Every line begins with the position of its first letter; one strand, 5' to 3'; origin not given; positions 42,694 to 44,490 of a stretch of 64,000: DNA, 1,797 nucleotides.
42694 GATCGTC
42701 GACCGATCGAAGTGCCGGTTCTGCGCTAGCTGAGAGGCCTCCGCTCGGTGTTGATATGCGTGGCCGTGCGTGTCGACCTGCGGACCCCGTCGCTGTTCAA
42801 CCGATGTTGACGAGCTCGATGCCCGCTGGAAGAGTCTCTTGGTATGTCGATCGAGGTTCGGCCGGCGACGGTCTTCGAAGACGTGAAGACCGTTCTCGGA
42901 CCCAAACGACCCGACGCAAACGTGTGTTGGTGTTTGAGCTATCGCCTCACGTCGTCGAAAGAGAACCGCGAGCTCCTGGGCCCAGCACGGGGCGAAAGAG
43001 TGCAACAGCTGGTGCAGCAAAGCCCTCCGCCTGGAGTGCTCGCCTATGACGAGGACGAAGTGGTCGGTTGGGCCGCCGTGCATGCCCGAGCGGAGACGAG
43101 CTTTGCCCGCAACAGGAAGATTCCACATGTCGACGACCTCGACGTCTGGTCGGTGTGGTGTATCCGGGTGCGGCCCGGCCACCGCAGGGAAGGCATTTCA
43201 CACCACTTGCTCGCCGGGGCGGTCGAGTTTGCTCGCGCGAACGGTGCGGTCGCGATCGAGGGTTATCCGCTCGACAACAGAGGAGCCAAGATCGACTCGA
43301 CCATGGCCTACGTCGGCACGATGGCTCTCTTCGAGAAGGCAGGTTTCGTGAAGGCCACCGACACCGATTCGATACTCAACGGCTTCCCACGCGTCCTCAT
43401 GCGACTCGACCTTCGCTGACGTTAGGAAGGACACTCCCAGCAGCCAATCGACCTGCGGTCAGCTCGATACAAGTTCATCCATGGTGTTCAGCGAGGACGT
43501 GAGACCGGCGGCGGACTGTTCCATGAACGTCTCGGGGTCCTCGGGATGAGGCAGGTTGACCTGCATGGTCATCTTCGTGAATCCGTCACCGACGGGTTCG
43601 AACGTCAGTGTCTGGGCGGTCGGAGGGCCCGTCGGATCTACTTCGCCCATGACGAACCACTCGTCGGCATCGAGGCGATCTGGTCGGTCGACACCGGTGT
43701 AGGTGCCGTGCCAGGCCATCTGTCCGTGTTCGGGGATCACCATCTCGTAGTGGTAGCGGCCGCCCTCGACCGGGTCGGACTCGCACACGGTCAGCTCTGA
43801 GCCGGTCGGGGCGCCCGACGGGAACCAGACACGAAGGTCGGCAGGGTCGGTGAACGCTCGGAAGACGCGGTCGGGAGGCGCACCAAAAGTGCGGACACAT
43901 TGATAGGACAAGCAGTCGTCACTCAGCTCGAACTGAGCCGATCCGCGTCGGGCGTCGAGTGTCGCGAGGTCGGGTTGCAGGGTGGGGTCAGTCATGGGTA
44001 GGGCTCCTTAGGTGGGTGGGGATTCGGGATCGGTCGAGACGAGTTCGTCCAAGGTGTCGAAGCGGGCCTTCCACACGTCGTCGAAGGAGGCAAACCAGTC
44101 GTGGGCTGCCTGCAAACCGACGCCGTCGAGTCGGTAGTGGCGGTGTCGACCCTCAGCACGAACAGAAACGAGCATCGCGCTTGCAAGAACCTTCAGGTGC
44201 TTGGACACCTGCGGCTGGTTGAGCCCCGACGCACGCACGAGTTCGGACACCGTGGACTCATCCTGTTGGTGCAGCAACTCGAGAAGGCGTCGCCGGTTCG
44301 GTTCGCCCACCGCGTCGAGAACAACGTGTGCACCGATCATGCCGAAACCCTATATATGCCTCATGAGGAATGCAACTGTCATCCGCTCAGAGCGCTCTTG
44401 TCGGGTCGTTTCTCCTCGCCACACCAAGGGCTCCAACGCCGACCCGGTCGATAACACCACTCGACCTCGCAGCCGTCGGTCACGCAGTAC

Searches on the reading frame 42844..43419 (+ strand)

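Call 3: search_protein_families(library=pfam, proteins=[window:42844-43419:+], max_evalue=0.01)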
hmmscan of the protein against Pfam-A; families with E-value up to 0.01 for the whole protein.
window:42844-43419:+ (191 aa): 2 families
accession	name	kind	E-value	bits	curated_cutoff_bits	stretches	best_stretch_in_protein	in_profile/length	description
PF00583.31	Acetyltransf_1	-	4.5e-09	37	20.7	1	55-139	26-99/116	Acetyltransferase (GNAT) family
PF13508.13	Acetyltransf_7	-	5.8e-06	27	27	1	66-169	7-83/84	Acetyltransferase (GNAT) domain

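Call 8: search_protein_families(library=ncbifam, proteins=[window:42844-43419:+], max_evalue=0.01)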
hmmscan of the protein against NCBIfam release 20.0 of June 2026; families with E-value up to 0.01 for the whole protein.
window:42844-43419:+ (191 aa): 1 family
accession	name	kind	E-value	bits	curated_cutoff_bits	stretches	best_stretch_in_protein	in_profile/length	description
NF002369.0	PRK01346.1-6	equivalog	0.0009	18.4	463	1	85-134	88-137/434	hypothetical protein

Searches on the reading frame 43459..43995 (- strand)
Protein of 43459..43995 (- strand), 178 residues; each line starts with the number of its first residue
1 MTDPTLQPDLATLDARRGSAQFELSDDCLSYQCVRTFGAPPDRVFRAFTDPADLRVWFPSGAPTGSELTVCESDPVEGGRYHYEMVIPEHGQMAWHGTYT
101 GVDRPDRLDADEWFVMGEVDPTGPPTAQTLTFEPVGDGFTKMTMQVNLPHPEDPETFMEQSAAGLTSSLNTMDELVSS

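Call 3: search_protein_families(library=pfam, proteins=[window:43459-43995:-], max_evalue=0.01)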
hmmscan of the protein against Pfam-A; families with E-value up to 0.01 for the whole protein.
window:43459-43995:- (178 aa): 2 families
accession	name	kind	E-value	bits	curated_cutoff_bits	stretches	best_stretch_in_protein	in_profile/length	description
PF08327.17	AHSA1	-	6e-19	68.9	22.1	1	39-176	2-124/125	Activator of Hsp90 ATPase homolog 1-like protein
PF10604.15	Polyketide_cyc2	-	7.4e-07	30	27.4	1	35-149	8-109/142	Polyketide cyclase / dehydrase and lipid transport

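Call 8: search_protein_families(library=ncbifam, proteins=[window:43459-43995:-], max_evalue=0.01)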
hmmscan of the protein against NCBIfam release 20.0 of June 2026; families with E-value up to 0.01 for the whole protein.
window:43459-43995:- (178 aa): 0 families

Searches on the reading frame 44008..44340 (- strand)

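Call 3: search_protein_families(library=pfam, proteins=[window:44008-44340:-], max_evalue=0.01)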
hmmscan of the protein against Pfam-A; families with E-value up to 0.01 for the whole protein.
window:44008-44340:- (110 aa): 9 families
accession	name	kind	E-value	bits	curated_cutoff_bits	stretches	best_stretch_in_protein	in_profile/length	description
PF12840.13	HTH_20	-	4.1e-10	39.9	27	1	12-61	2-51/51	Helix-turn-helix domain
PF01022.26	HTH_5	-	1.4e-09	38.1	22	1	14-59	2-46/47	Bacterial regulatory protein, arsR family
PF25212.1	HVO_A0114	-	7.7e-07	29.3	27.6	1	13-67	21-75/84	HVO_A0114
PF12802.13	MarR_2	-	9.6e-06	26.1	27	1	18-67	9-59/61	MarR family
PF09339.16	HTH_IclR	-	0.00012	22.2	22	1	18-54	7-44/52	IclR helix-turn-helix domain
PF13412.12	HTH_24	-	0.00013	21.9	21.9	1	15-53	4-42/48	Winged helix-turn-helix DNA-binding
PF01047.28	MarR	-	0.00032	20.9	24.6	1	18-58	7-47/59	MarR family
PF01978.25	TrmB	-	0.00069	19.9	25.6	1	21-69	16-62/68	Sugar-specific transcriptional regulator TrmB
PF21476.4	PF0610-like_N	-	0.00075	20.1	33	1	16-53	3-39/50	PF0610-like, N-terminal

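Call 8: search_protein_families(library=ncbifam, proteins=[window:44008-44340:-], max_evalue=0.01)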
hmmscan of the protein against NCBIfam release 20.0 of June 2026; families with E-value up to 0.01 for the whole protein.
window:44008-44340:- (110 aa): 12 families
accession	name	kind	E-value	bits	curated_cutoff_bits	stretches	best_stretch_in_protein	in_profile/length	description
NF033788.1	HTH_metalloreg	subfamily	6.3e-21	74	55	1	7-76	4-73/77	metalloregulator ArsR/SmtB family transcription factor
NF033789.1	repress_SdpR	subfamily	5.7e-12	45.4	100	1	8-86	2-79/79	autorepressor SdpR family transcription factor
NF045707.1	Dbac_1936_reg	equivalog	3.5e-09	36.6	115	1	7-71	10-73/99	ArsR/SmtB-type metalloregulator TsoR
NF007528.0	PRK10141.1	subfamily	1.6e-07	31.2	97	1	15-73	17-75/117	metalloregulator ArsR/SmtB family transcription factor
NF040642.1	sulf_sens_BigR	equivalog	1.1e-06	28.6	155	1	9-72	15-77/95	sulfite-sensing transcriptional repressor BigR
NF053602.1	Phr_regulator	exception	1.9e-06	27.6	320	1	7-68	5-69/191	heat shock transcription regulator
NF041413.1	ArsR_Rv2640c_fam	equivalog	6.8e-06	26.5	155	1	7-78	35-108/118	Rv2640c family ArsR-like transcriptional regulator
NF047906.1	CdPbTransRegCmtR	equivalog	8.9e-06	25.6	150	1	10-79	17-85/104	Cd(II)/Pb(II)-sensing metalloregulatory transcriptional regulator CmtR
NF053755.1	MsvR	equivalog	1.3e-05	25.1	220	1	8-64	7-62/236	transcriptional factor MsvR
NF053756.1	MreA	equivalog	0.00012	21.9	100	1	18-65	21-68/110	MreA family transcriptional regulator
NF053814.1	teico_TcaR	equivalog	0.00088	19.4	170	1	18-76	42-100/151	MarR family transcriptional regulator TcaR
TIGR02944.1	suf_reg_Xantho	equivalog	0.0099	16.3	110.65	0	26-70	23-66/130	SUF system Fe-S cluster assembly regulator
